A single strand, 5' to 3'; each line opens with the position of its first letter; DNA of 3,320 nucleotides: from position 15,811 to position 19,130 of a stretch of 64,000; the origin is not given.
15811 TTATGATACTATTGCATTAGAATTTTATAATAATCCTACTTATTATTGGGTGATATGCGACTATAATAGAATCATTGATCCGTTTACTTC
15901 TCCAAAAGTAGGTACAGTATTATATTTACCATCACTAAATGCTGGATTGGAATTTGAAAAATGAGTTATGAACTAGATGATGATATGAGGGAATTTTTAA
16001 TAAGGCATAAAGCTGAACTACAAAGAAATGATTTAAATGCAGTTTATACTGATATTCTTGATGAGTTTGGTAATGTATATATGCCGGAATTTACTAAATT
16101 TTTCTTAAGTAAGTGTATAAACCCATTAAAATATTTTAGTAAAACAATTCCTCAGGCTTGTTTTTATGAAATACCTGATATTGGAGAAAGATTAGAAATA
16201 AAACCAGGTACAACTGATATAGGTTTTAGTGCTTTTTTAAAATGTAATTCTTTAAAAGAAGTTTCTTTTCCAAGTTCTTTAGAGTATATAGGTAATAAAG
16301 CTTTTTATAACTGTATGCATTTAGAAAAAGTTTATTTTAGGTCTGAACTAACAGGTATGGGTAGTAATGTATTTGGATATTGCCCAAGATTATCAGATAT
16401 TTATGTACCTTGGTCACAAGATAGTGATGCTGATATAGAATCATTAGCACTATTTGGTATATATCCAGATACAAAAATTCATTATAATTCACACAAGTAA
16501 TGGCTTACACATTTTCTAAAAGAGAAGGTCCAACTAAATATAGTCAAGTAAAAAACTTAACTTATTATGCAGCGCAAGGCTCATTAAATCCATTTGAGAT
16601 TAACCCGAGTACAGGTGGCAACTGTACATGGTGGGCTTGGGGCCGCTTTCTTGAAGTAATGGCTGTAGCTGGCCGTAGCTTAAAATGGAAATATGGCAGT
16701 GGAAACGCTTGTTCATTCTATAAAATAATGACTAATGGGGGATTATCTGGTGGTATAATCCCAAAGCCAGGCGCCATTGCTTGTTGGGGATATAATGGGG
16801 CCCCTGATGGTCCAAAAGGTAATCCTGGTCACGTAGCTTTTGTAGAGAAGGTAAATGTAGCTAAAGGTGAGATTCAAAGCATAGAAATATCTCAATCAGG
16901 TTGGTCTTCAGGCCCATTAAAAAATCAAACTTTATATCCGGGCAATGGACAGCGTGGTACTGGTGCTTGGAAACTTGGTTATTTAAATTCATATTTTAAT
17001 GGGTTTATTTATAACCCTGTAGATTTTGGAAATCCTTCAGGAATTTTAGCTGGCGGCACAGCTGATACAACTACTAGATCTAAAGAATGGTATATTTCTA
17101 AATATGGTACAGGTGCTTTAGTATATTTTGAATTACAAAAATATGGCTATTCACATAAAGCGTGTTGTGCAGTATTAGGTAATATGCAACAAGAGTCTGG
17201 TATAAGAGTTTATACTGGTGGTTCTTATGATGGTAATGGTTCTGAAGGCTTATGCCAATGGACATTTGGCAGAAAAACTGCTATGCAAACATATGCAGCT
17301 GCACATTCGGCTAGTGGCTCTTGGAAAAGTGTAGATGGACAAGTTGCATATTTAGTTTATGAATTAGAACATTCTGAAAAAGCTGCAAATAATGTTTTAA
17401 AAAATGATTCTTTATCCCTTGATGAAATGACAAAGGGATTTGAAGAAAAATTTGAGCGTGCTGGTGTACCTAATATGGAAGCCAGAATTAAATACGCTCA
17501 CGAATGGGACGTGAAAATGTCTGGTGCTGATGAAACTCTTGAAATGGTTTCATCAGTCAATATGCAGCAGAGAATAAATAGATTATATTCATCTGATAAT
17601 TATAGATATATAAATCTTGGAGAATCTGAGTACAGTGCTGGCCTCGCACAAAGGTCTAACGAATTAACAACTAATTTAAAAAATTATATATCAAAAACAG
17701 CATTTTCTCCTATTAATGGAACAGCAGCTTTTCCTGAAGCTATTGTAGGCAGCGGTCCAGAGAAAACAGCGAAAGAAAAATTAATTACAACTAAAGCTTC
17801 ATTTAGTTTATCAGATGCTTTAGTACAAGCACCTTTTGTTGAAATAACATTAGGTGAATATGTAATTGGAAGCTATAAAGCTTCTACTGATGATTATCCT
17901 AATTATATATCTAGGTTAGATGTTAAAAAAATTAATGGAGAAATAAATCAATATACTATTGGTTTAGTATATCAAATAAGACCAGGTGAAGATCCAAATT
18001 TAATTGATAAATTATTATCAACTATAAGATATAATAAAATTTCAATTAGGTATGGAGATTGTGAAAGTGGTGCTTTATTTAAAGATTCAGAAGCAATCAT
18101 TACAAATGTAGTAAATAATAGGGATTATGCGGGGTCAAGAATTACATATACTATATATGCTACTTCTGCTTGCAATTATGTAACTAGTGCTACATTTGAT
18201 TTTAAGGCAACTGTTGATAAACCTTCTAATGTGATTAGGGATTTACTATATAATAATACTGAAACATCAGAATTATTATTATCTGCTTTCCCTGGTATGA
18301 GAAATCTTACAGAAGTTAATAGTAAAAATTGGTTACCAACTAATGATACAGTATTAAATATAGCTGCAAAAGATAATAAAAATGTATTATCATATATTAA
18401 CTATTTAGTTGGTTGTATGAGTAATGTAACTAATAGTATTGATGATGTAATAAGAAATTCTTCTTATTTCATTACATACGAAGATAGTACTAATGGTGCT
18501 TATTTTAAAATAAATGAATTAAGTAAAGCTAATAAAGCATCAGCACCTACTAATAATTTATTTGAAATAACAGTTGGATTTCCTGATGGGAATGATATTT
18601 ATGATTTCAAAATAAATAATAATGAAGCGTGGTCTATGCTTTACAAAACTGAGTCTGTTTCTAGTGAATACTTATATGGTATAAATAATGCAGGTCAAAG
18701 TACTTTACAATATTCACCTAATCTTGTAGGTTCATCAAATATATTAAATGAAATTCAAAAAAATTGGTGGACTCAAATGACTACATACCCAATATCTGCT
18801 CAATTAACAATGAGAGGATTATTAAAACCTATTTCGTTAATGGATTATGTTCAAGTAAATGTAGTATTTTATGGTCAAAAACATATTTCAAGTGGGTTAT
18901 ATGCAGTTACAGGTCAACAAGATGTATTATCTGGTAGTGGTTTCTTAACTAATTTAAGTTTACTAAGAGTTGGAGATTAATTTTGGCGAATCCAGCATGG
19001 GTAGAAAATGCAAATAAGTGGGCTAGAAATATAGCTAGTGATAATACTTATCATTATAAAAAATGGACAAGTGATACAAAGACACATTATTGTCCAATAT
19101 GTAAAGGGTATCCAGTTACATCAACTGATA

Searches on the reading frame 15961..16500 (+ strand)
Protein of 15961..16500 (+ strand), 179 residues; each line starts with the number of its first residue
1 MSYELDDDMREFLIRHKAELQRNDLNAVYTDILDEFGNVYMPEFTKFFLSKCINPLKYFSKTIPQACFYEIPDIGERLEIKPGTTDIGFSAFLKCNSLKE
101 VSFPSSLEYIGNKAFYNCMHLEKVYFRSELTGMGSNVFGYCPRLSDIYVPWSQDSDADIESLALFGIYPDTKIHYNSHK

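Call 30: search_protein_families(library=phrogs, proteins=[window:15961-16500:+], max_evalue=0.001)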
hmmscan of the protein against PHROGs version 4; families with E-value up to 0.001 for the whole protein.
window:15961-16500:+ (179 aa): 2 families
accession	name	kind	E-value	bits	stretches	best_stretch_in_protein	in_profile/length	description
phrog_35892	-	unknown function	8.6e-09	34.6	1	77-151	558-632/1181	-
phrog_18805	-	unknown function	6e-08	33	1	76-147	334-403/457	-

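Call 89: search_protein_families(library=pfam, proteins=[window:15961-16500:+], max_evalue=0.01)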
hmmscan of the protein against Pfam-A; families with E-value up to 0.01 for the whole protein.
window:15961-16500:+ (179 aa): 1 family
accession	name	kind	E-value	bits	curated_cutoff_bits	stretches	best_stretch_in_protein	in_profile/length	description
PF13306.12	LRR_5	-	1.5e-19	70.6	27.7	1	61-150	1-87/127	BspA type Leucine rich repeat region (6 copies)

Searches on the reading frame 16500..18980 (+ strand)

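Call 30: search_protein_families(library=phrogs, proteins=[window:16500-18980:+], max_evalue=0.001)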
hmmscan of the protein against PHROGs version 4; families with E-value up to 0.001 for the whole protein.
window:16500-18980:+ (826 aa): 3 families
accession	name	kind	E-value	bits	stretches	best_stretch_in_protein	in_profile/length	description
phrog_8949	-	unknown function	2.6e-16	61.1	1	209-337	340-468/557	-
phrog_9570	-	tail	7.2e-15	55.9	1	206-346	481-625/689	tail length tape measure protein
phrog_11037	-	unknown function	1.2e-07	32.3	1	212-343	25-161/365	-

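Call 89: search_protein_families(library=pfam, proteins=[window:16500-18980:+], max_evalue=0.01)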
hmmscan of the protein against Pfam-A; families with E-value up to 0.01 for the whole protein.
window:16500-18980:+ (826 aa): 2 families
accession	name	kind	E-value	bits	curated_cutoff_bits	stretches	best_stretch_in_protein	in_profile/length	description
PF18013.6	Phage_lysozyme2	-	9.7e-28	97.5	28.2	1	212-336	10-136/140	Phage tail lysozyme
PF05257.22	CHAP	-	1.2e-10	42.2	26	1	39-129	9-79/81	CHAP domain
